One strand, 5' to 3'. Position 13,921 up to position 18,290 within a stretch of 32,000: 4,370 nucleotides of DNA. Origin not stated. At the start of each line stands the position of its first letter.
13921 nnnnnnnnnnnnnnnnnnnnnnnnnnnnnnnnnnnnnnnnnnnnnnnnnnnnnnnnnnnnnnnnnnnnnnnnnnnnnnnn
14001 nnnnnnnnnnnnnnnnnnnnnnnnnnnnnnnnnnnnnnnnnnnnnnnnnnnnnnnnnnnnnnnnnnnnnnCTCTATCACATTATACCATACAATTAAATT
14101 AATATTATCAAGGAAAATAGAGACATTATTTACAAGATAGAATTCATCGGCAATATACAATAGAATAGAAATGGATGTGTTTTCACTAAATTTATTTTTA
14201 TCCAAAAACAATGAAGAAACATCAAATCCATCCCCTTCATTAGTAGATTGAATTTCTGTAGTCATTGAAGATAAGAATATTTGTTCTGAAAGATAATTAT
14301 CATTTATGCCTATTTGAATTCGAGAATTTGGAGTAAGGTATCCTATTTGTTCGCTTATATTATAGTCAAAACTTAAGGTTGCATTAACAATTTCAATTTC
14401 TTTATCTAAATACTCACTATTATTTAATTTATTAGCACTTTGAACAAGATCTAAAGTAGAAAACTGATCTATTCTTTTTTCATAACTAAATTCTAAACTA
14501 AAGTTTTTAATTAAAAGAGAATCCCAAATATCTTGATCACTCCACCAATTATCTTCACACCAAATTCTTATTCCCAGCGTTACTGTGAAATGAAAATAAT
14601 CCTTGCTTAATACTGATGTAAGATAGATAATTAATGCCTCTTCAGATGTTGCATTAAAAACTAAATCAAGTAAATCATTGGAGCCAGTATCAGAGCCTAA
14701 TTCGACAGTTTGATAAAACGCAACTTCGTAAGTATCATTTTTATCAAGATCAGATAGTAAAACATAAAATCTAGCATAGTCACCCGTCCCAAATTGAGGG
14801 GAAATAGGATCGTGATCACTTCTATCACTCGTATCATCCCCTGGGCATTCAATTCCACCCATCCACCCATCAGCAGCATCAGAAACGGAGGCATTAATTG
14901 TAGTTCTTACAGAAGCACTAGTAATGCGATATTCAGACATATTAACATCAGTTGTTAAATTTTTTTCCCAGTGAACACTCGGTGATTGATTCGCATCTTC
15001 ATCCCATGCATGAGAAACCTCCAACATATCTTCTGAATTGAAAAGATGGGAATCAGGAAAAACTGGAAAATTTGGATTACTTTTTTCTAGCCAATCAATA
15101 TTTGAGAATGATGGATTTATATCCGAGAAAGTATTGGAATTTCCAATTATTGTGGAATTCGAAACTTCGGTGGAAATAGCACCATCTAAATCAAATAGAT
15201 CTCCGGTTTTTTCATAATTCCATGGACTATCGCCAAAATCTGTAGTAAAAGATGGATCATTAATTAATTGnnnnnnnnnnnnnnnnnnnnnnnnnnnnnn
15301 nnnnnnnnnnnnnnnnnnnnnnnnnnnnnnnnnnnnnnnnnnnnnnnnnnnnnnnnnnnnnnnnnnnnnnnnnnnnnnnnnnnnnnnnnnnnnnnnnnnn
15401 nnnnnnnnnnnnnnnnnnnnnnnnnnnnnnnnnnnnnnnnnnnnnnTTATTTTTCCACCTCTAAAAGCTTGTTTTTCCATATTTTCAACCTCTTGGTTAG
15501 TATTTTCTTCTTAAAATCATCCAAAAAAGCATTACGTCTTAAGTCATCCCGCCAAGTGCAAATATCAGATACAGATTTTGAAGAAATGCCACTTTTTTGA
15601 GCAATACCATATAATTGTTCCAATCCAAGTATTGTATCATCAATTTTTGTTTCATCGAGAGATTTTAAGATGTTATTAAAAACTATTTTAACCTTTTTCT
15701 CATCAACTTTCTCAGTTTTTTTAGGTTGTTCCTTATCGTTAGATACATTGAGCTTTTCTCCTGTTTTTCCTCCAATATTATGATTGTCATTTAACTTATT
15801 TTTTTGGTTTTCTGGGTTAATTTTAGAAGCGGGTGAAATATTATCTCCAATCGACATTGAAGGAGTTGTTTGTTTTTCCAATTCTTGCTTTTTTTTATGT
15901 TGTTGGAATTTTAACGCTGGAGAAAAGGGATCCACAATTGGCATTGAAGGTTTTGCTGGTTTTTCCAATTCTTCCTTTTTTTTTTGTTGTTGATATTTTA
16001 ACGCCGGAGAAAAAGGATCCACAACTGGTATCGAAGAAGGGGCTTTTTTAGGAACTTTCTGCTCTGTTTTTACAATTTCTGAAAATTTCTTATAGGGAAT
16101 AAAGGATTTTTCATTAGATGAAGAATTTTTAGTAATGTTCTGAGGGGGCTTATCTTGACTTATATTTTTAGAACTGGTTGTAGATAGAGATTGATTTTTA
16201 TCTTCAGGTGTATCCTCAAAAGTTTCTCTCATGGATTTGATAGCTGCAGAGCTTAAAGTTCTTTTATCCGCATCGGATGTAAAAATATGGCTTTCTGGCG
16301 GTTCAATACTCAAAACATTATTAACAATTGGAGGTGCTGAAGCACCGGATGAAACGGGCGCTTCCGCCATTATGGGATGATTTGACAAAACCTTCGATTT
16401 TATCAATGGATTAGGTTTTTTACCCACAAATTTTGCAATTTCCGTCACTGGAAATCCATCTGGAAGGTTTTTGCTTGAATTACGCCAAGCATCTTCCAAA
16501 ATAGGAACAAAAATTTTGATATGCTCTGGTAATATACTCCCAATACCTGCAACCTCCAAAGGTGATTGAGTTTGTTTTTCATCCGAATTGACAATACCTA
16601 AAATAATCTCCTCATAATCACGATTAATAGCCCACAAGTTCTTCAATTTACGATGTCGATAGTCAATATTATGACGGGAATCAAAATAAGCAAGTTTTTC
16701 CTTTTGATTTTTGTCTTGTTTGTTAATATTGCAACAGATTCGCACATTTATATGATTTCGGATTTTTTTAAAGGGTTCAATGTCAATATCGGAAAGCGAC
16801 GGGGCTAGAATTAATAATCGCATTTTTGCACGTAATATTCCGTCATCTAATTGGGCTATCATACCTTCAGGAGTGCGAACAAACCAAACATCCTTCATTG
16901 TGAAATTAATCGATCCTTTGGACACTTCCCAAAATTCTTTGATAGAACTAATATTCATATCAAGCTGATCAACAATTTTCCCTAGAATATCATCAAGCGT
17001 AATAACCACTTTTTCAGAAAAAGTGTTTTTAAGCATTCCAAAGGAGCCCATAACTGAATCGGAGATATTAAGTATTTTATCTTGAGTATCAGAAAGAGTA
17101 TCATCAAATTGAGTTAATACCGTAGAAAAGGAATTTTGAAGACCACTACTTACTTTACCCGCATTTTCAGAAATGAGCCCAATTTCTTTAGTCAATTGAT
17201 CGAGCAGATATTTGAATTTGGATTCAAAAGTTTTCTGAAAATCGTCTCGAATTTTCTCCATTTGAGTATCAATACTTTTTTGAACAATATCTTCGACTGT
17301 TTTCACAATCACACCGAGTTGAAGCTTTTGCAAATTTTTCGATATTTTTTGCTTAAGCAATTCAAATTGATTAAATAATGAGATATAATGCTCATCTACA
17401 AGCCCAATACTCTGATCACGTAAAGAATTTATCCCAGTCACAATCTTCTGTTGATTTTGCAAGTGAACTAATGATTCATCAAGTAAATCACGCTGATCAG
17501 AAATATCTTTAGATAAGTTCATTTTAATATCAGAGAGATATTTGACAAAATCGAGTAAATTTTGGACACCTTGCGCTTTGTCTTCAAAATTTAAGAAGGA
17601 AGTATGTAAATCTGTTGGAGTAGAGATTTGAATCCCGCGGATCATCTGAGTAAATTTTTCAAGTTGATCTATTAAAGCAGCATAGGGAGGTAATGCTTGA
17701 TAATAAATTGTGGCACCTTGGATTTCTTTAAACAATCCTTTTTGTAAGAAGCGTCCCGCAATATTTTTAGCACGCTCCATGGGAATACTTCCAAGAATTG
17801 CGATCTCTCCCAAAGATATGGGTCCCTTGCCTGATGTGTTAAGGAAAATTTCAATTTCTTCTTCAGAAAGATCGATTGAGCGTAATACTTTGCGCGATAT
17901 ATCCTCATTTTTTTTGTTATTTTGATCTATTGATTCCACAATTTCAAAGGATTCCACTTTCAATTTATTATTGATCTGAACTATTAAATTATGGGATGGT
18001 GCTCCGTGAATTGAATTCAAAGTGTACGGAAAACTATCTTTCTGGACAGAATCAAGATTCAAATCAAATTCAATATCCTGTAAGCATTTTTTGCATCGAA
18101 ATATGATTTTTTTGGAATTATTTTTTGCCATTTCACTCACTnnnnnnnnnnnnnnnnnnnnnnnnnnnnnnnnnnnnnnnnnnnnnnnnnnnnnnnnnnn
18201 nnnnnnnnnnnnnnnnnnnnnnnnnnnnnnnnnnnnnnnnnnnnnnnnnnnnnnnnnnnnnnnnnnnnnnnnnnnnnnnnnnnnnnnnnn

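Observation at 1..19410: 19-kb co-directional cluster: candidate uncharacterised archaeal type VII ABC (MacB/FtsX-fold) surface system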

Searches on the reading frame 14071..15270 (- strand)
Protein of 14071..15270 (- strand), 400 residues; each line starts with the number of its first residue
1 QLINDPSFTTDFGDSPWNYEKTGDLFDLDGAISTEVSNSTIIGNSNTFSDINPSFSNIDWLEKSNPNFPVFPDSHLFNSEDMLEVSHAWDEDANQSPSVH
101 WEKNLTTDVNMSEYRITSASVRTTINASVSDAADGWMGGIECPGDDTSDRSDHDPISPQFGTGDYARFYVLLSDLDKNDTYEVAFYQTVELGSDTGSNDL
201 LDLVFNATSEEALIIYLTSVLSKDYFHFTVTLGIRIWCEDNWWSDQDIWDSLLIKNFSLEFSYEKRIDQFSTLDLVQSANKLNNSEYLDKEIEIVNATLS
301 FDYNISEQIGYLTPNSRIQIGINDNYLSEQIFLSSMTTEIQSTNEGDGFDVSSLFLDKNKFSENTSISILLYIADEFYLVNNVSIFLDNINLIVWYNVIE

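Call 69: search_solved_structures(query=A5, max_evalue=10)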
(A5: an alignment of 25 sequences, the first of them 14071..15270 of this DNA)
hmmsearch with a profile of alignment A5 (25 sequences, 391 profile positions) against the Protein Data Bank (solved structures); distinct sequences matched with E-value up to 10: 2.
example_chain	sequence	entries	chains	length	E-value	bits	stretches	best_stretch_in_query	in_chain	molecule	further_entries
9ugg_E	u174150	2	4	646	0.47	12.4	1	289-371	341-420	Lantibiotic ABC transporter permease PsdB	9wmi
6uv0_A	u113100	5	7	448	0.71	11.8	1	193-256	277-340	Probable ATP-dependent RNA helicase DDX17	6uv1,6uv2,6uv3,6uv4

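Call 70: search_protein_families(library=pfam, alignment_id=A5, max_evalue=1)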
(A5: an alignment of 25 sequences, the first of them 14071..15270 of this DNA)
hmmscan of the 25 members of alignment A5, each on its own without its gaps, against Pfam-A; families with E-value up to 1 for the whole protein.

A. member 1, window:14071-15270:- (400 aa): 0 families

B. families by the number of members that match (of 25 scanned): 12 families
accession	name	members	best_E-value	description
PF21604.3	CRLF2_D1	3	0.094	Cytokine receptor-like factor 2-like, D1 domain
PF18573.7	BclA_C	2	0.024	BclA C-terminal domain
PF03170.19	BcsB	2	0.029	Bacterial cellulose synthase subunit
PF24091.1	DUF7376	1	0.024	Family of unknown function (DUF7376)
PF20547.3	DUF6761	1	0.034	Family of unknown function (DUF6761)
PF21219.3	USH1C_N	1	0.086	Harmonin, N-terminal domain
PF13239.11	2TM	1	0.09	2TM domain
PF06592.18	DUF1138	1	0.092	Protein of unknown function (DUF1138)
PF22668.1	DUF7009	1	0.1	Family of unknown function (DUF7009)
PF23616.1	Ig_GEX2_N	1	0.11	GEX2 N-terminal Ig-like domain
PF00041.27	fn3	1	0.13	Fibronectin type III domain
PF16656.11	Pur_ac_phosph_N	1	0.29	Purple acid Phosphatase, N-terminal domain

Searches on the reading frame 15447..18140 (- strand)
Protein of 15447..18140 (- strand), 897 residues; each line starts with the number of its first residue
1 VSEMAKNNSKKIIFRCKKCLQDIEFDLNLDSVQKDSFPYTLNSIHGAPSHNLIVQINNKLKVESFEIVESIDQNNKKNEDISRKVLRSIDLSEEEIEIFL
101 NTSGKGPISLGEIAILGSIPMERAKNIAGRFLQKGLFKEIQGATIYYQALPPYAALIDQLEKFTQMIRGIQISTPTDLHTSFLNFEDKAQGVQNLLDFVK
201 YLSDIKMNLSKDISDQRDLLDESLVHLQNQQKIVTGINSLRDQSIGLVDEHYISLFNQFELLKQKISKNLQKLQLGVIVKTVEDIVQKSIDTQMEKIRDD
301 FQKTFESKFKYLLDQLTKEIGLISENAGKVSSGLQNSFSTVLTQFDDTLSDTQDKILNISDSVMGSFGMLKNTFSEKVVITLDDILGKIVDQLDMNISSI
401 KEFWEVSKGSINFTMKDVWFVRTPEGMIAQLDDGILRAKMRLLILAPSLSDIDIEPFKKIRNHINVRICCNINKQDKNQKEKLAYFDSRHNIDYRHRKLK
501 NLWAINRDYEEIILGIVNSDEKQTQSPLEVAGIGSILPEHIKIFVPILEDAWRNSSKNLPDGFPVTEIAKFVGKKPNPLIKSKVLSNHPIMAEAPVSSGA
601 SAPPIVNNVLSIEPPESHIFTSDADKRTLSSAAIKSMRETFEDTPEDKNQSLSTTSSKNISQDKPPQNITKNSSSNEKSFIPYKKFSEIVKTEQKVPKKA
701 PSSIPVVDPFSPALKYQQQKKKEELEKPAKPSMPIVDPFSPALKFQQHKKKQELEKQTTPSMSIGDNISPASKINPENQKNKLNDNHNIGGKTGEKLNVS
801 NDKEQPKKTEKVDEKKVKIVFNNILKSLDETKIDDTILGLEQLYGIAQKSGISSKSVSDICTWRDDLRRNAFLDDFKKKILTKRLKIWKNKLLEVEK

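Call 4: search_protein_families(library=pfam, proteins=[window:15447-18140:-], max_evalue=0.01)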
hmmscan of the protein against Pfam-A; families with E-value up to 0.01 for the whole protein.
window:15447-18140:- (897 aa): 0 families

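Call 9: search_protein_families(library=ncbifam, proteins=[window:15447-18140:-], max_evalue=0.01)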
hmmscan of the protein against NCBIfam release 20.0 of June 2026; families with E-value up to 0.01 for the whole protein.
window:15447-18140:- (897 aa): 0 families

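Call 11: search_solved_structures(query=window:15447-18140:-, max_evalue=1)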
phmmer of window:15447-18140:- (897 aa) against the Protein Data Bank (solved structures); distinct sequences matched with E-value up to 1: 0.

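Call 31: find_homologous_proteins(query=window:15447-18140:-)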
Query window:15447-18140:- (897 aa): 187 proteins with E <= 0.001 among 8000 candidates; the best 120 are listed.
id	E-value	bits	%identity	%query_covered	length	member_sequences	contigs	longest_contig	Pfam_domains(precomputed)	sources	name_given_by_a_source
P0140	0.0e+0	1952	100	100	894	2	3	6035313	-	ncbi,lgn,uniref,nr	ncbi:hypothetical protein NEF87_000855 [Candidatus Lokiarchaeum ossiferum]|uniref:Transcription regu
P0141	0.0e+0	1438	76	99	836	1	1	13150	-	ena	-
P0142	0.0e+0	1094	62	96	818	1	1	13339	-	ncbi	-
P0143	9.2e-230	783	53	74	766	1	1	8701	PF01978.26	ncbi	-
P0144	1.7e-204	700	55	61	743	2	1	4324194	-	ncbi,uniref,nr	ncbi:hypothetical protein DSAG12_03151 [Promethearchaeum syntrophicum]|uniref:Transcription regulato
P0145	2.9e-204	699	55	61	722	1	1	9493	-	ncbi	-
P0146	3.5e-204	699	56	61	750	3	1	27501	-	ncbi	ncbi:MAG: hypothetical protein ACTSYY_14615 [Promethearchaeota archaeon]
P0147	3.4e-201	689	56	61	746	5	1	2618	-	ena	-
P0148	5.0e-201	688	52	66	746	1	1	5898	-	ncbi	-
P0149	3.8e-200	685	55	61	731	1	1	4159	-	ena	-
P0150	4.2e-200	685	42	100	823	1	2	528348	-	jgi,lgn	jgi:sugar-specific transcriptional regulator TrmB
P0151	4.5e-199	682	52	67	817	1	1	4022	-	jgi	-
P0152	5.3e-199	682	42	100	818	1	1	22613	-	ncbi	ncbi:MAG: hypothetical protein ACTSWW_05755 [Promethearchaeota archaeon]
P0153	8.2e-199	681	54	61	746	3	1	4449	-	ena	-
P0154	2.1e-198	680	42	100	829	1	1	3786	-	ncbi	-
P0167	3.0e-130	454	36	68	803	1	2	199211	PF04513.18,PF01978.26,PF01442.24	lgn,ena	-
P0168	1.8e-129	452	38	62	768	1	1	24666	PF04513.18,PF01978.26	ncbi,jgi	ncbi:MAG: helix-turn-helix domain-containing protein [Promethearchaeota archaeon]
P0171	5.3e-122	427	38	68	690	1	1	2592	PF01978.26,PF01442.24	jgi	jgi:sugar-specific transcriptional regulator TrmB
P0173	2.9e-121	424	38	67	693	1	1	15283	PF01978.26,PF01442.24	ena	-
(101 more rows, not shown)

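Call 34: find_encoding_contigs(protein=P0144, flank=10000, max_places=1)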
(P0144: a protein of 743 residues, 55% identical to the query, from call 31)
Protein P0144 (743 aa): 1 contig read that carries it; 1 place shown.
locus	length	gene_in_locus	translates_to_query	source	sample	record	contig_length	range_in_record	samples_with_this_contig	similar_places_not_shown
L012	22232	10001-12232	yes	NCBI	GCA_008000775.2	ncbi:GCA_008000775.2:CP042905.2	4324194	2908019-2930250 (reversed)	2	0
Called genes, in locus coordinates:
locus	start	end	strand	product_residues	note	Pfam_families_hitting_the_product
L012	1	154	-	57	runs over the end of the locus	PF02517:Rce1-like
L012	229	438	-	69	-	-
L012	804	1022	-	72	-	PF00125:Histone (weak), PF00808:CBFD_NFYB_HMF, PF02969:TAF (weak)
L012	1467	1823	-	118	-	-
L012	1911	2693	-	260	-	PF01553:Acyltransferase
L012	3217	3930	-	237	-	PF00300:His_Phos_1 (weak)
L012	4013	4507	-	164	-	PF01555:N6_N4_Mtase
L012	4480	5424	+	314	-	-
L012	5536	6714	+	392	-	PF12799:LRR_4 (faint)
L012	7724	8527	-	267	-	PF01555:N6_N4_Mtase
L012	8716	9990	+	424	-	-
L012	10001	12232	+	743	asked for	-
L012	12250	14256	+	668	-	-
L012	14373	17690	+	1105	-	-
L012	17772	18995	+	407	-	PF04015:DUF362, PF12837:Fer4_6 (faint), PF00037:Fer4 (weak), PF12797:Fer4_2 (faint), PF12838:Fer4_7, PF13237:Fer4_10 (weak), PF13484:Fer4_16 (faint), PF00037:Fer4 (weak)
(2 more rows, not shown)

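Call 48: predict_structure(alignment_id=A3)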
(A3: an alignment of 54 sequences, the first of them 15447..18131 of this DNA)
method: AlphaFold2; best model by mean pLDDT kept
length: 894 residues; sequences in the alignment: 54
mean_pLDDT: 65.6   pTM: 0.39
mean pLDDT of the five models: 65.6, 64.3, 64.2, 62.8, 59.2
residues with pLDDT >= 90: 106; 70-90: 368; 50-70: 139; < 50: 281
segments of 3 or more residues with pLDDT < 50: 1-3, 187-199, 347-360, 408-412, 520-523, 563-627, 636-807
pLDDT, mean of each block of 10 residues (from residue 1): 63 86 75 77 81 83 69 68 85 88 84 87 91 81 84 86 87 78 55 46 57 65 62 69 72 77 72 64 79 77 75 72 60 57 49 43 63 78 89 88 66 69 85 87 90 88 93 88 92 89 90 70 64 88 93 80 39 34 34 36 33 32 45 50 33 32 32 32 39 35 42 40 35 36 29 28 32 32 31 34 46 84 87 92 82 91 85 89 88 61
secondary structure, 60 per line:
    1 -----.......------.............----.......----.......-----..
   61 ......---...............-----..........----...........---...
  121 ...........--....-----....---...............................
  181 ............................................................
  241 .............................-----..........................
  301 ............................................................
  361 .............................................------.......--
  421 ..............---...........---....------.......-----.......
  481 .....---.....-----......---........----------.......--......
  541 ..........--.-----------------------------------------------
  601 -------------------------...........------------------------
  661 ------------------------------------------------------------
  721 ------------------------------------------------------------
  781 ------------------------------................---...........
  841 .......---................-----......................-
elements in order (helices of 4 or more, strands of 3 or more residues): E6-12 E19-25 H26-31 E36-42 E47-53 E59-66 H70-84 H90-99 E104-106 H107-114 H118-131 E134-137 E143-146 H150-269 H275-405 E415-418 H421-434 E438-445 H452-455 E462-468 H474-485 E489-493 E499-504 E508-515 E526-532 H535-550 H626-636 H811-826 H830-847 H851-866 H872-893

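Call 50: fold_search(model_id=the predicted structure, library=pdb)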
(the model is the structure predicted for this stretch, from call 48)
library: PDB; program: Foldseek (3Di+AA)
matches with E <= 10: 970; with E <= 0.001: 34
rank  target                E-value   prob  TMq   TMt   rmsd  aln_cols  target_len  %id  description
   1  5bpd_C                6.4e-08  1.00  0.14  0.43  12.8       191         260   12  Structure of TrmBL2, an archaeal chromatin protein, shows a novel mode of DNA binding. (released 2015-09-02)
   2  5bpi_C                7.1e-08  1.00  0.14  0.42  12.3       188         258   14  Structure of TrmBL2, an archaeal chromatin protein, shows a novel mode of DNA binding. (released 2015-09-02)
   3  5box_A                2.5e-07  1.00  0.14  0.41  10.7       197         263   13  Structure of TrmBL2, an archaeal chromatin protein, shows a novel mode of DNA binding. (released 2015-09-02)
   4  5bqt_A                3.0e-07  1.00  0.14  0.42  10.7       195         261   12  Structure of TrmBL2, an archaeal chromatin protein, shows a novel mode of DNA binding. (released 2015-09-02)
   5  5bpd_D                3.0e-07  1.00  0.13  0.41  12.8       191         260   14  Structure of TrmBL2, an archaeal chromatin protein, shows a novel mode of DNA binding. (released 2015-09-02)
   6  5bpd_B                3.6e-07  1.00  0.14  0.42  30.7       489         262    8  Structure of TrmBL2, an archaeal chromatin protein, shows a novel mode of DNA binding. (released 2015-09-02)
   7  5bpi_D                4.0e-07  1.00  0.13  0.42  12.8       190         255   14  Structure of TrmBL2, an archaeal chromatin protein, shows a novel mode of DNA binding. (released 2015-09-02)
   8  5bqt_B                4.2e-06  1.00  0.13  0.41  32.7       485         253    9  Structure of TrmBL2, an archaeal chromatin protein, shows a novel mode of DNA binding. (released 2015-09-02)
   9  6ehi_A                1.1e-05  1.00  0.13  0.58   6.0       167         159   16  NucT from Helicobacter pylori (released 2018-01-17)
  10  6ehi_D                1.4e-05  1.00  0.13  0.62   5.6       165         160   18  NucT from Helicobacter pylori (released 2018-01-17)
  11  9fhk_A                1.4e-05  1.00  0.14  0.32   8.8       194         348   15  Structure of the F13 protein of Vaccinia virus (P21 crystal form) (released 2025-03-12)
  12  9fhs                  2.1e-05  1.00  0.13  0.28   6.4       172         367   17  Structure of the F13 protein of Vaccinia virus (F432 crystal form) (released 2025-03-12)
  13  6ehi_B                2.7e-05  1.00  0.12  0.59   5.8       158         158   14  NucT from Helicobacter pylori (released 2018-01-17)
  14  9fiz                  2.8e-05  1.00  0.13  0.28   6.5       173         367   16  Structure of the F13 protein (mutant A295E) of Vaccinia virus (released 2025-03-12)
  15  9fhk_B                2.9e-05  1.00  0.14  0.32   9.1       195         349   15  Structure of the F13 protein of Vaccinia virus (P21 crystal form) (released 2025-03-12)
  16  2f5t_X                4.4e-05  1.00  0.13  0.45   3.5       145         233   16  Crystal Structure of the sugar binding domain of the archaeal transcriptional regulator TrmB (released 2006-02-21)
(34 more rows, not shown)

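Call 97: search_protein_families(library=padloc, proteins=[window:15447-18131:-], max_evalue=0.01)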
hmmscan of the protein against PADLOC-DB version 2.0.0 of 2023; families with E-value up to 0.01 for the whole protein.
window:15447-18131:- (894 aa): 0 families

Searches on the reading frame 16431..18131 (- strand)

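Call 65: search_protein_families(library=pfam, proteins=[window:16431-18131:-], max_evalue=10)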
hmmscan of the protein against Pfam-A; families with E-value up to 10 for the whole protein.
window:16431-18131:- (567 aa): 3 families
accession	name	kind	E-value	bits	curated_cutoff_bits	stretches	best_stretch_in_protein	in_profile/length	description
PF01978.25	TrmB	-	0.021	15.1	25.6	1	83-149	1-67/68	Sugar-specific transcriptional regulator TrmB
PF07464.16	ApoLp-III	-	0.94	10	36.3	1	274-353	66-143/146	Apolipophorin-III precursor (apoLp-III)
PF04513.17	Baculo_PEP_C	-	1.6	9.3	38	1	271-383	28-131/140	Baculovirus polyhedron envelope protein, PEP, C terminus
